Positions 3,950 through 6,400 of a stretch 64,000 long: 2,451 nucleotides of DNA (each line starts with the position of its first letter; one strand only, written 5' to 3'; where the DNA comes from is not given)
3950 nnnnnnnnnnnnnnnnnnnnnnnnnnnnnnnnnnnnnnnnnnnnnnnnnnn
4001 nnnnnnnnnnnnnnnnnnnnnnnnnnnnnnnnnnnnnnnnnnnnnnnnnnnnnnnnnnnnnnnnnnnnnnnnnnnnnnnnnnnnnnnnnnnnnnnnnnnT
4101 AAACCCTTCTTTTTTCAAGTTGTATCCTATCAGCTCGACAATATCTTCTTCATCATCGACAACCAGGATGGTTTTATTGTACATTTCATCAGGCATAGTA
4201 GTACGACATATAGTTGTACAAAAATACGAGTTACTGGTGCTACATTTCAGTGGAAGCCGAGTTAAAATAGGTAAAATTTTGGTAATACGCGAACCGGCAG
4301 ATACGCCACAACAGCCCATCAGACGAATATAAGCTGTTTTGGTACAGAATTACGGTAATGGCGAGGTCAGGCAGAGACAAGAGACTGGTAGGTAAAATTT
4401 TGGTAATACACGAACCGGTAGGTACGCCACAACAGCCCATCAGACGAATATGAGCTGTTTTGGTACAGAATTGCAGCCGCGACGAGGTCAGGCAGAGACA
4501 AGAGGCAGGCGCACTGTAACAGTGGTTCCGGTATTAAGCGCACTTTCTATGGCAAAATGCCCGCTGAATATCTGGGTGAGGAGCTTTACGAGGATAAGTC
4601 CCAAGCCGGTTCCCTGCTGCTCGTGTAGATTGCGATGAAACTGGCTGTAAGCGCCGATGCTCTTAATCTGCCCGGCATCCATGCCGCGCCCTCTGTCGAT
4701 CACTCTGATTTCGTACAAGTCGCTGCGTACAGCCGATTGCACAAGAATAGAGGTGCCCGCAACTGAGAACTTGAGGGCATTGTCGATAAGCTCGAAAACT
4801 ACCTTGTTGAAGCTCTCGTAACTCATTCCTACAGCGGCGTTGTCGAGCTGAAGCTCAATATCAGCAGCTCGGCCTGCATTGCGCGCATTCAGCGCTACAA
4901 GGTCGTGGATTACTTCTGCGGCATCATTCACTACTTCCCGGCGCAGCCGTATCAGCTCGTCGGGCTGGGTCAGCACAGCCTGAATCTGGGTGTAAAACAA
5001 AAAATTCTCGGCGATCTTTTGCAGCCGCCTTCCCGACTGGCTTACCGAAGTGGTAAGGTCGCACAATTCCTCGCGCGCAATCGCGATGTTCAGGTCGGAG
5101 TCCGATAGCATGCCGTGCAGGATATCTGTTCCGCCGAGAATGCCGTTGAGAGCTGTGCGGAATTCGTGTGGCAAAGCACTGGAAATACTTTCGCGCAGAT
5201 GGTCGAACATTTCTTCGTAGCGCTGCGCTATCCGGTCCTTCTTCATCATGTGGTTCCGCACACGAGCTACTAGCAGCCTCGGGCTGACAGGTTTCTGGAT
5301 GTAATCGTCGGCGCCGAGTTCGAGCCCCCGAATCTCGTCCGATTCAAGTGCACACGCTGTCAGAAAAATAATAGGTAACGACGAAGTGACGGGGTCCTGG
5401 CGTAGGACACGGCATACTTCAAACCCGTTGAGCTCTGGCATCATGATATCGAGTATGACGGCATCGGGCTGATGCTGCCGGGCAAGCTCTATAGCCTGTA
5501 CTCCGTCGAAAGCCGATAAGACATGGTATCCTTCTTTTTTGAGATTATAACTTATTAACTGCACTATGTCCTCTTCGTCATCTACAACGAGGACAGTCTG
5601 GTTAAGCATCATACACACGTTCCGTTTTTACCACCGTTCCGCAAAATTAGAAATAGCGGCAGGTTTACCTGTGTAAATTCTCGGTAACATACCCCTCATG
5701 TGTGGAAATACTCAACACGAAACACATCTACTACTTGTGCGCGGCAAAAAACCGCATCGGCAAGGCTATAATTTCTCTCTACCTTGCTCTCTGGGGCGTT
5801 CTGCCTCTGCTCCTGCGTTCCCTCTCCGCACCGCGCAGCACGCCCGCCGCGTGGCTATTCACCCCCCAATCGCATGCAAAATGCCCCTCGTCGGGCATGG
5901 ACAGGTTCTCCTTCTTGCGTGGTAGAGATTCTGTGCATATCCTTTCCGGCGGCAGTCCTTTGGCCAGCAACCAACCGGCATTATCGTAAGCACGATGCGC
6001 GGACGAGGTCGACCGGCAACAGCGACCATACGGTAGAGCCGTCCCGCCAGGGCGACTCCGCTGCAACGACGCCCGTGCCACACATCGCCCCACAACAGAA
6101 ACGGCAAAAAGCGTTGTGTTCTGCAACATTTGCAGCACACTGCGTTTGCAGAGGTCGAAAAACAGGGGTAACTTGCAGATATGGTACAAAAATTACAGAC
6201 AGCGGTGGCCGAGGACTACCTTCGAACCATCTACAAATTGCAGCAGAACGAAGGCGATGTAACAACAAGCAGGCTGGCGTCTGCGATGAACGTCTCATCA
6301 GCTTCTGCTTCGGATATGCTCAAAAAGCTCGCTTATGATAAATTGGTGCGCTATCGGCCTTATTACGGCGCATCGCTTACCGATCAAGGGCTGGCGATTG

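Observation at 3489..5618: Segmental duplication in the two-component locus: 115-bp promoter/leader tandem repeat plus paralogous REC domains, producing a REC-kinase hybrid next to a classical RR-HK pair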

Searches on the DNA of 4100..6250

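Call 55: search_rna_families(source=window, start=4100, end=6250, threshold=evalue, max_evalue=1)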
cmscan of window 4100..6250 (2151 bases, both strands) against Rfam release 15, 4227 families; matches with E-value up to 1: 0.
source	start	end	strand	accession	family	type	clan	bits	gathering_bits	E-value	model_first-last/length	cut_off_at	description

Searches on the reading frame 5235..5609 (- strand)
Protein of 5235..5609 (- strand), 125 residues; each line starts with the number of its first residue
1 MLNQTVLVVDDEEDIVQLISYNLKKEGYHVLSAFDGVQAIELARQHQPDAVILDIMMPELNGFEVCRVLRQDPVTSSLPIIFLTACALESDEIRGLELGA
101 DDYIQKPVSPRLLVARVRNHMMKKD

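Call 29: find_homologous_proteins(query=window:5235-5609:-)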
Query window:5235-5609:- (125 aa): 1435 proteins with E <= 0.001 among 1484 candidates; the best 120 are listed.
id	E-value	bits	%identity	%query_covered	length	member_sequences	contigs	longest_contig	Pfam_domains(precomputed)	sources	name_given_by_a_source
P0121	6.2e-43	163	67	94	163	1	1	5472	PF23198.2,PF00072.31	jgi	-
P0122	4.1e-42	161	63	98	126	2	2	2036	PF23198.2,PF00072.31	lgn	-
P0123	4.4e-42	161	59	98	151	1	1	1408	PF00072.31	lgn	-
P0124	4.1e-40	154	64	94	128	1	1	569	PF00072.31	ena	-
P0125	5.9e-40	154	51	95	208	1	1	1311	PF00072.31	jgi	jgi:DNA-binding response OmpR family regulator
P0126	2.3e-39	152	56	98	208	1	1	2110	PF00072.31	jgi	jgi:DNA-binding response OmpR family regulator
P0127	3.7e-38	148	61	92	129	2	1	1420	PF00072.31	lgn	-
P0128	3.4e-37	145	56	99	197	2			PF00486.35,PF00072.31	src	-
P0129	3.4e-37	145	59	93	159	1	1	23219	PF00072.31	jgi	jgi:DNA-binding response OmpR family regulator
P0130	1.5e-36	143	60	91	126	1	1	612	PF00072.31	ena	-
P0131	1.7e-36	143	53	98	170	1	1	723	PF00072.31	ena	-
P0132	1.8e-36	142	57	99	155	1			PF00072.31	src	-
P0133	2.4e-36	142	55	97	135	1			PF00072.31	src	-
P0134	2.6e-36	142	58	94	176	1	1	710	PF00072.31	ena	-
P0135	1.9e-35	139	54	99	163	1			PF00072.31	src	-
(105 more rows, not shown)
